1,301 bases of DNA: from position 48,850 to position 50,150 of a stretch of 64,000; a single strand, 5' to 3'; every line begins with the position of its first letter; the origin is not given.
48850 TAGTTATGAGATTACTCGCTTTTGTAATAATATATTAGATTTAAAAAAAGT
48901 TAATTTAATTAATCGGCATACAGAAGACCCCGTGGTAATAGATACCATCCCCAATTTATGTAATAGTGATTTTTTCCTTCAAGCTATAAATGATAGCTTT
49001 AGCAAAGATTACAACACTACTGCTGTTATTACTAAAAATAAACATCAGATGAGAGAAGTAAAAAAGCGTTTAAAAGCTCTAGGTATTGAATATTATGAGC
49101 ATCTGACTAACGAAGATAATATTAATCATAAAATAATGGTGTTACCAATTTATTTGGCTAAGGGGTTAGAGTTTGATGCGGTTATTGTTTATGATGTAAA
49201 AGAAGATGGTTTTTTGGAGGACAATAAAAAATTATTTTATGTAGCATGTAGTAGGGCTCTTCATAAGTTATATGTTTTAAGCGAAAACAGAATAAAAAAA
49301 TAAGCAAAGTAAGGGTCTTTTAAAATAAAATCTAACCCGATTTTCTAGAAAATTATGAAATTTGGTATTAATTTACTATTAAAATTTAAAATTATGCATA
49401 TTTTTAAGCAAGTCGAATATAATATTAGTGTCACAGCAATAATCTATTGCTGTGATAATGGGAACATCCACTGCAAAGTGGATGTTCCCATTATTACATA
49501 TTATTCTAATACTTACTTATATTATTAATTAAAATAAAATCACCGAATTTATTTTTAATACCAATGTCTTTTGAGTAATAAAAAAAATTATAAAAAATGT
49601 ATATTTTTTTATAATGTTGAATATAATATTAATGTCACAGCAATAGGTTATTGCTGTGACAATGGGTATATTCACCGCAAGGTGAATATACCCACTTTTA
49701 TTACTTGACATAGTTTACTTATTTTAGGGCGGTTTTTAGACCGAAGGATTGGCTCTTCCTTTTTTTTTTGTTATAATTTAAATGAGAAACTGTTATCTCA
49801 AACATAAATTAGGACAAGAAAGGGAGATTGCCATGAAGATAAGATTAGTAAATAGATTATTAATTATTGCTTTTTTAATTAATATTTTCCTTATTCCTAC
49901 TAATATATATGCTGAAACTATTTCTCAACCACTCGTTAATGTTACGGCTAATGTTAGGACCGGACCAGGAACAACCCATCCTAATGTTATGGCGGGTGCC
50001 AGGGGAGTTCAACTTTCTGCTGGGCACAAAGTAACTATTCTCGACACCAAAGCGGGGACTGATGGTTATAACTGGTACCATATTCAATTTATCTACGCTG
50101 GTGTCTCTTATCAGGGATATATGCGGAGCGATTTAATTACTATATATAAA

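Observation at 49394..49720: Tandemly duplicated two-hairpin element with four compensatory base-pair changes: candidate novel structured RNA upstream of the cohesin/dockerin operon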

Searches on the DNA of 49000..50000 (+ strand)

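Call 3: search_rna_families(source=window, start=49000, end=50000, threshold=evalue, max_evalue=10, show_alignments=3)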
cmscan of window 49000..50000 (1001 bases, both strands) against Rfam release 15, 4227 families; matches with E-value up to 10: 23.
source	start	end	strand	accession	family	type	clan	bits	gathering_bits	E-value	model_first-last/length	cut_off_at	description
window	49619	49673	+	RF03299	mir-1000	Gene; miRNA;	-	26.2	50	0.0021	1-72/72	no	mir-1000 microRNA precursor family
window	49434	49514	-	RF02625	WsnRNA46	Gene; sRNA;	-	24.5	65.3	0.029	1-151/151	no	Wolbachia sRNA 46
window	49626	49669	+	RF03374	mir-2001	Gene; miRNA;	-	19.7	74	0.26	1-72/72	no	mir-2001 microRNA precursor family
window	49422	49459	-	RF03463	mir-3036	Gene; miRNA;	-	19.3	70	2.3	1-58/58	no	mir-3036 microRNA precursor family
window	49452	49494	-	RF03272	mir-2187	Gene; miRNA;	-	19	67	2.4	1-62/62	no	mir-2187 microRNA precursor family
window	49018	49085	+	RF02408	snoR124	Gene; snRNA; snoRNA; CD-box;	-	18.8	70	7.3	1-77/77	no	Small nucleolar RNA snoR124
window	49190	49288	+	RF03531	n00280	Gene; sRNA;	-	18.7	65.2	6.2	1-101/101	no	Clostridioides difficile sRNA included into helicase gene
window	49457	49515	-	RF01416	NrrF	Gene; antisense;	-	18.6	60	0.49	101-160/160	no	NrrF RNA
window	49415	49469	+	RF03299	mir-1000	Gene; miRNA;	-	18.3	50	0.51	1-72/72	no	mir-1000 microRNA precursor family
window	49451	49499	+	RF04234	mir-1421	Gene; miRNA;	-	17.9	45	1.8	1-74/74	no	mir-1421 microRNA precursor family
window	49630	49688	-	RF01433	snoR137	Gene; snRNA; snoRNA; HACA-box;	-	17.9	44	2.8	1-146/146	no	small nucleolar RNA snoR137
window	49652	49709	+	RF04174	MIR4208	Gene; miRNA;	-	17.9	140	8.6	1-191/191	no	MIR4208 microRNA precursor family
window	49452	49561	+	RF01775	RsaOG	Gene; sRNA;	-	17.7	50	6.4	1-147/147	no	RNA S.aureus Orsay G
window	49622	49672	-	RF03299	mir-1000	Gene; miRNA;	-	17.4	50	0.97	1-72/72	no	mir-1000 microRNA precursor family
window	49449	49500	-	RF04045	mir-2147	Gene; miRNA;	-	17.2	80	2.3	1-85/85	no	mir-2147 microRNA precursor family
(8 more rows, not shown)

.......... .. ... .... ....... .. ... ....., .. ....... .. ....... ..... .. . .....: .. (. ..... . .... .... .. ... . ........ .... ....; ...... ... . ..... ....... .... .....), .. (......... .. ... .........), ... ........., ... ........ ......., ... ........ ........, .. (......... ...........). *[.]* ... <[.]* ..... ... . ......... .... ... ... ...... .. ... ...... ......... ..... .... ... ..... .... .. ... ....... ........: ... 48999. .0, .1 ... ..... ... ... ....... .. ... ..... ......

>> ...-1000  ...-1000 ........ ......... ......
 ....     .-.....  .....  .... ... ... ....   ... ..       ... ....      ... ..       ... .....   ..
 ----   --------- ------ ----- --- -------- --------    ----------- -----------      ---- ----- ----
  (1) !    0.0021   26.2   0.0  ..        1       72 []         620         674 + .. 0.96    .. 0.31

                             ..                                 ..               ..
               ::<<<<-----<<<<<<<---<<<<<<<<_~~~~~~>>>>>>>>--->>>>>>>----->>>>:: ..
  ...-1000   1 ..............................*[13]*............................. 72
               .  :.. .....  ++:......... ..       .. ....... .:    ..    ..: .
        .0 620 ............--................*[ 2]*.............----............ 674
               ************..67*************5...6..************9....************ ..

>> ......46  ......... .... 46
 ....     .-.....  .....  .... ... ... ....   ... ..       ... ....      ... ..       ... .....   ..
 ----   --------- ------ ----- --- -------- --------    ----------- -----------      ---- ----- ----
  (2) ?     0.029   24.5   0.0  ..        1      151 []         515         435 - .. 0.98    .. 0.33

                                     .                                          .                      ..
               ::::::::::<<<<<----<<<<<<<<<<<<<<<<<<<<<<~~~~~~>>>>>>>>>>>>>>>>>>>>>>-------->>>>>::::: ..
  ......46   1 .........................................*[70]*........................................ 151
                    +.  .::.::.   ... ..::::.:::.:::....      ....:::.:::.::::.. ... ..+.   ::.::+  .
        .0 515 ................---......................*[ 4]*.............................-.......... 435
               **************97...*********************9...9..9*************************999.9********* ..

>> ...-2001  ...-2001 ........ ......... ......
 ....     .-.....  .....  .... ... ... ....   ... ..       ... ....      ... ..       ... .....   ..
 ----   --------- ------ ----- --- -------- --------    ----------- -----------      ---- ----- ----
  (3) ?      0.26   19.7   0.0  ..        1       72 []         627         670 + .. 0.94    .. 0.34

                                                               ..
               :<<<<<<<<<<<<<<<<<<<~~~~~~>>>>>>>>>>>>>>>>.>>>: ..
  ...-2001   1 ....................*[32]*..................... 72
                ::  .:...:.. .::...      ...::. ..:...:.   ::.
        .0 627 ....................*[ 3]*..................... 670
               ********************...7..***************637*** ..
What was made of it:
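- On Any Rfam 15 family: All hits are hairpin look-alikes (call 3).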

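Call 25: search_dna_similar(query=window:49394-49720:+, collection=phages, mode=distant, max_evalue=1)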
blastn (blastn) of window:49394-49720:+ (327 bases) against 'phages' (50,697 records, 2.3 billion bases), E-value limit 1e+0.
Records with a match: 12; places in all: 12; records where one place covers at least 80% of the query: 0.
Best place of each record, by identity: 90-95% 4; 80-90% 8.
By first word of the organism name: Bacillus 4; Prevotella 4; Acinetobacter 2; Salicola 1; Listeria 1.
By host as written in the record: Prevotella sp. 4; Acinetobacter baumannii DSM 30007 2; Bacillus megaterium 2; Bacillus megaterium Km 2; Salicola sp. PV4 1; Listeria grayi 1.
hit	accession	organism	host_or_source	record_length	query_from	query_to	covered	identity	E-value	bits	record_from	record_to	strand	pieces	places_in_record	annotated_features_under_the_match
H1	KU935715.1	Acinetobacter phage vB_AbaM_ME3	Acinetobacter baumannii DSM 30007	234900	155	203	15%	82.7%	3e-2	45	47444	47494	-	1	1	hypothetical protein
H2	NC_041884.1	Acinetobacter phage vB_AbaM_ME3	Acinetobacter baumannii DSM 30007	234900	155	203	15%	82.7%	3e-2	45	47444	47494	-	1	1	hypothetical protein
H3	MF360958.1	Salicola phage SCTP-2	Salicola sp. PV4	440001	209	256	15%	83.3%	3e-1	41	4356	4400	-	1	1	5: hypothetical protein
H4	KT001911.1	Bacillus phage Pavlov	Bacillus megaterium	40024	195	238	13%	84.4%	9e-2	44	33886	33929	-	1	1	none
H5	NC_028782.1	Bacillus phage Pavlov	Bacillus megaterium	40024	195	238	13%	84.4%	9e-2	44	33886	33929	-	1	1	none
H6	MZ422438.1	Listeria phage LPJP1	Listeria grayi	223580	154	198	14%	82.0%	3e-1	42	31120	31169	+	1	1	none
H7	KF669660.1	Bacillus phage Pony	Bacillus megaterium Km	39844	195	238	13%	82.6%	3e-1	41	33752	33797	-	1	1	none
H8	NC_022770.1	Bacillus phage Pony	Bacillus megaterium Km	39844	195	238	13%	82.6%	3e-1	41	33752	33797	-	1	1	none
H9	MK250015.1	Prevotella phage Lak-A1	Prevotella sp.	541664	213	240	9%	93.1%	3e-1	41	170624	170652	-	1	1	record has no annotation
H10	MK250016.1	Prevotella phage Lak-A1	Prevotella sp.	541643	213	240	9%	93.1%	3e-1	41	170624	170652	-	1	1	record has no annotation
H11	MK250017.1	Prevotella phage Lak-A1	Prevotella sp.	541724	213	240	9%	93.1%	3e-1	41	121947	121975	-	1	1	record has no annotation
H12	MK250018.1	Prevotella phage Lak-A1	Prevotella sp.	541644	213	240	9%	93.1%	3e-1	41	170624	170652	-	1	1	record has no annotation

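Call 26: search_dna_similar(query=window:49394-49720:+, collection=plasmids, mode=distant, max_evalue=1)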
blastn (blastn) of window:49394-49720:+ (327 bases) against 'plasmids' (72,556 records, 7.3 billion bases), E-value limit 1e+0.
Records with a match: 3; places in all: 3; records where one place covers at least 80% of the query: 0.
Best place of each record, by identity: 60-80% 3.
By first word of the organism name: Borreliella 2; Streptococcus 1.
By predicted mobility (MOB-suite, as given by PLSDB): non-mobilizable 3.
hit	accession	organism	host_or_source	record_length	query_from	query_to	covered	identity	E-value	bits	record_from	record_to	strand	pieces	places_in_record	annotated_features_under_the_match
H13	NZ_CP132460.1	Borreliella andersonii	Bacterial isolate,Ixodes dentatus tick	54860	186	250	20%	74.3%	3e-1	43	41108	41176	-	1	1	none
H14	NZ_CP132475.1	Borreliella andersonii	Bacterial isolate,Ixodes dentatus tick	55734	186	250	20%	74.3%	3e-1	43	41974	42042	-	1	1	none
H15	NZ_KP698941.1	Streptococcus agalactiae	respiratory tract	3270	184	240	17%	76.7%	3e-1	43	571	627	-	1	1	hypothetical protein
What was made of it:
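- Tried and rejected: blastn against phages and plasmids found nothing (calls 25, 26).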

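Call 36: build_rna_model(alignment_id=A3, structure=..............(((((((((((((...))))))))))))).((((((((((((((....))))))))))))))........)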
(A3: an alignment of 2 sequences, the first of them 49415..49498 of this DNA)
Model R1 built from alignment A3 (2 sequences, 84 columns); structure: as given.
model positions 84; base pairs 27; branch points 1; effective number of sequences 1.02; information 0.676 bits per position. Calibrated on 0.2 Mb of random sequence (short: E-values are rough).
structure used (alignment columns):
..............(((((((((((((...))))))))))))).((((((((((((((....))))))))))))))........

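Call 38: search_with_rna_model(model_id=R1, source=window, max_evalue=10, filters=off, show_alignments=6)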
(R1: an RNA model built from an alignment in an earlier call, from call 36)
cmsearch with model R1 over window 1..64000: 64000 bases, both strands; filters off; matches with E-value up to 10: 62.
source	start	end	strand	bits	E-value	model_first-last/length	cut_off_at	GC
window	49619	49702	+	110.8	5.8e-28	1-84/84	no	0.33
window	49415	49498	+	109.4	1.4e-27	1-84/84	no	0.35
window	49451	49529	-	46.5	4.2e-10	1-84/84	no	0.28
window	49622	49673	-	38.1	9.5e-08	1-84/84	no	0.31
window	53038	53099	-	16.2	0.11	1-84/84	no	0.24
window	15296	15352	+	16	0.13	1-84/84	no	0.26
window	31242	31334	-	16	0.13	1-84/84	no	0.28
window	41763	41839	+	15.8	0.14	1-84/84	no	0.29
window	18783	18846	-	14.3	0.39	1-84/84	no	0.3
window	60038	60113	-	14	0.47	1-84/84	no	0.29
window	53180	53250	+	13.5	0.64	1-84/84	no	0.23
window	24535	24616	-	12.8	1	1-84/84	no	0.27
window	10631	10697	+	12.8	1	1-84/84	no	0.31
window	49112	49155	+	12.6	1.2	1-84/84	no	0.18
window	52374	52421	+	12.6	1.2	1-84/84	no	0.19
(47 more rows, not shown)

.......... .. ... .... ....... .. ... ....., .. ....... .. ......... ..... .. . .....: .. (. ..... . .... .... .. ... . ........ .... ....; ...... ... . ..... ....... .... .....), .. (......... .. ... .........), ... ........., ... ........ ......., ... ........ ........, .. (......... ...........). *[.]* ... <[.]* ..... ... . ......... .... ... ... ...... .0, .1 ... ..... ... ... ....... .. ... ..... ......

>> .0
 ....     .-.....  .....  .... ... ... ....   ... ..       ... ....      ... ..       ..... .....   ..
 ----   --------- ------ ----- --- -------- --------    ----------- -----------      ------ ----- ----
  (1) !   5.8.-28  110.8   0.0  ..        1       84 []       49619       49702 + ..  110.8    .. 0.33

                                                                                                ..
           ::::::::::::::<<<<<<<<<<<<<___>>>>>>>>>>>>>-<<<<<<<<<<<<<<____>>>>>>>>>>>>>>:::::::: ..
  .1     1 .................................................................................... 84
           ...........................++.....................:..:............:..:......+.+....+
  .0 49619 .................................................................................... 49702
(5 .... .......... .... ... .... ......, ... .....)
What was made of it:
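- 49381..49498 (+): Unit A: the whole conserved block (promoter-like region, hairpin 1, hairpin 2, U-rich tail). Covariance-model score 109 bits (call 38).
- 49584..49702 (+): Unit B: the whole conserved block. Covariance-model score 111 bits (call 38).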

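Call 43: search_with_rna_model(model_id=R1, sources=[L027, L028, L029], max_evalue=10, filters=off, show_alignments=4)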
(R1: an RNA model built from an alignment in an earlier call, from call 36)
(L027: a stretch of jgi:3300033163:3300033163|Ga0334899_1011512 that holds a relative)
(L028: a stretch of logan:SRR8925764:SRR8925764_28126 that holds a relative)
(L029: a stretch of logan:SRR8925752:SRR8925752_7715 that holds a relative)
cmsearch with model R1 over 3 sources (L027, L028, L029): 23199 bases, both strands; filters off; matches with E-value up to 10: 35.
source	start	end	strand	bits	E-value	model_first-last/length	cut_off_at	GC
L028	5260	5326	+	19.7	0.0044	1-84/84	no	0.33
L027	3057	3134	+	17.4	0.019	1-84/84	no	0.22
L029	1457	1526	+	14.2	0.15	1-84/84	no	0.21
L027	3375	3398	+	11.5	0.87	1-84/84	no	0.08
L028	6137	6157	+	11.2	1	1-84/84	no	0.1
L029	1480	1548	-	11.2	1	1-84/84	no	0.19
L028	6516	6580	+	11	1.2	1-84/84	no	0.22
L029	3398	3419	-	11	1.2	1-84/84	no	0.14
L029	5762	5837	-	10.4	1.7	1-84/84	no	0.24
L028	3830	3862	+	10.4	1.7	1-84/84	no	0.18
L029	1377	1444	+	10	2.3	1-84/84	no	0.22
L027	2649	2699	+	9.7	2.6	1-84/84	no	0.25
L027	794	855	+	9.7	2.7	1-84/84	no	0.23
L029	3711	3736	+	9.6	2.8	1-84/84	no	0.12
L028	7068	7098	+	9.6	2.9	1-84/84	no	0.16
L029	3679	3728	-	9.5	3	1-84/84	no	0.2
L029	5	82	+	9.4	3.2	1-84/84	no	0.28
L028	8646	8667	+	9.2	3.8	1-84/84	no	0.09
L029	647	704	+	9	4.1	1-84/84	no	0.24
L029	8473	8533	+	8.9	4.4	1-84/84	no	0.28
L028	6614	6644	+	8.8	4.9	1-84/84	no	0.19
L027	2150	2221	-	8.7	5.1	1-84/84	no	0.26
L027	2931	2999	-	8.5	5.7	1-84/84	no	0.23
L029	2843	2905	-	8.5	5.8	1-84/84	no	0.27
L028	8723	8779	-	8.4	6.3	1-84/84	no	0.23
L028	7908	7934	+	8.2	7.1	1-84/84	no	0.15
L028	7023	7049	+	8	7.9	1-84/84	no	0.22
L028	8261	8322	-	8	8.1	1-84/84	no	0.24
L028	6933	6995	+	7.9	8.3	1-84/84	no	0.27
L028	2466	2547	-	7.8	9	1-84/84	no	0.3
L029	9485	9511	+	7.8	9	1-84/84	no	0.15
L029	968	1007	-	7.8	9.1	1-84/84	no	0.17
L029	6959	6987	+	7.7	9.5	1-84/84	no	0.14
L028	7107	7179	+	7.7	9.5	1-84/84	no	0.26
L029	4117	4177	-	7.7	9.6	1-84/84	no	0.3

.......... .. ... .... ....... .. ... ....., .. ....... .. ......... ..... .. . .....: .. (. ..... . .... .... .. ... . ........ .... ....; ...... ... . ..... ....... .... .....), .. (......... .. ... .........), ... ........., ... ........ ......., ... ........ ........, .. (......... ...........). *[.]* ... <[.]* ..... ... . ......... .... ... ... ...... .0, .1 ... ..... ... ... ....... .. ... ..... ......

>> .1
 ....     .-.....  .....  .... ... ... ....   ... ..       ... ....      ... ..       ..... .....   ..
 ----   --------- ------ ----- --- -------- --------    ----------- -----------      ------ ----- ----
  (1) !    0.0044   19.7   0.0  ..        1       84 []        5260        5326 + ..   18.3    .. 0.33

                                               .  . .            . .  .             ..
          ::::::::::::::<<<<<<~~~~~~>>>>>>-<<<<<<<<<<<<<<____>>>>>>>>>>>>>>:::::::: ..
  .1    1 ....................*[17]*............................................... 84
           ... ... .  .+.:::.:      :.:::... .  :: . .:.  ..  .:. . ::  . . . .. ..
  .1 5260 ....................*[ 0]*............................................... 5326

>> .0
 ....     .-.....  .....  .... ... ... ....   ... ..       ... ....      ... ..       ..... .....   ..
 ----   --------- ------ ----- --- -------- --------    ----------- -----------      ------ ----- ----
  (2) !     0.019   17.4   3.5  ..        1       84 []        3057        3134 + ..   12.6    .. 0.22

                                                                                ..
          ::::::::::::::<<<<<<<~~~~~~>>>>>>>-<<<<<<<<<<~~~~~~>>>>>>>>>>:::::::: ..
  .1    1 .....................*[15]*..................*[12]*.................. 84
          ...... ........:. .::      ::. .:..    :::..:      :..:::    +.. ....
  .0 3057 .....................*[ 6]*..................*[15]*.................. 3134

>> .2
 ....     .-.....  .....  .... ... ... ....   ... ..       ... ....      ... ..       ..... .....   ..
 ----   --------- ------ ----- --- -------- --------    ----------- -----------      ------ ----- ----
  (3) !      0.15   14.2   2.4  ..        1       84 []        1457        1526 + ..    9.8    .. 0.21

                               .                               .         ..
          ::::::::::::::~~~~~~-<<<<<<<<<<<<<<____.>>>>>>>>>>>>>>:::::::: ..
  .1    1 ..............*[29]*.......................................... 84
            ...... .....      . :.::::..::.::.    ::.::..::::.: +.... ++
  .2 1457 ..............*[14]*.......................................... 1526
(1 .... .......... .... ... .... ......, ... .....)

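Call 60: search_with_rna_model(model_id=R1, sources=[L031, L032], max_evalue=1, filters=off)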
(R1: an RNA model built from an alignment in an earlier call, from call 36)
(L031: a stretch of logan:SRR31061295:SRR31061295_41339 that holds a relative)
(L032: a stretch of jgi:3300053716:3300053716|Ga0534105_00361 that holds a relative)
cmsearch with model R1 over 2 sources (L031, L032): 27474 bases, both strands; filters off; matches with E-value up to 1: 10.
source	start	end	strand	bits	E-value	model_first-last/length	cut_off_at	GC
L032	20091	20152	+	16.2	0.049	1-84/84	no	0.24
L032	3873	3927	+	15.4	0.084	1-84/84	no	0.24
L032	7191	7247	-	14.7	0.13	1-84/84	no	0.32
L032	13077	13152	+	14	0.2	1-84/84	no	0.29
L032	19940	20010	-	13.5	0.28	1-84/84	no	0.23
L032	7385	7455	-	13.5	0.29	1-84/84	no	0.21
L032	20769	20816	-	12.6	0.51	1-84/84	no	0.19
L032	2229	2310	+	11.8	0.81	1-84/84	no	0.23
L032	774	864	+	11.7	0.89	1-84/84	no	0.26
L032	17567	17635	-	11.6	0.91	1-84/84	no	0.32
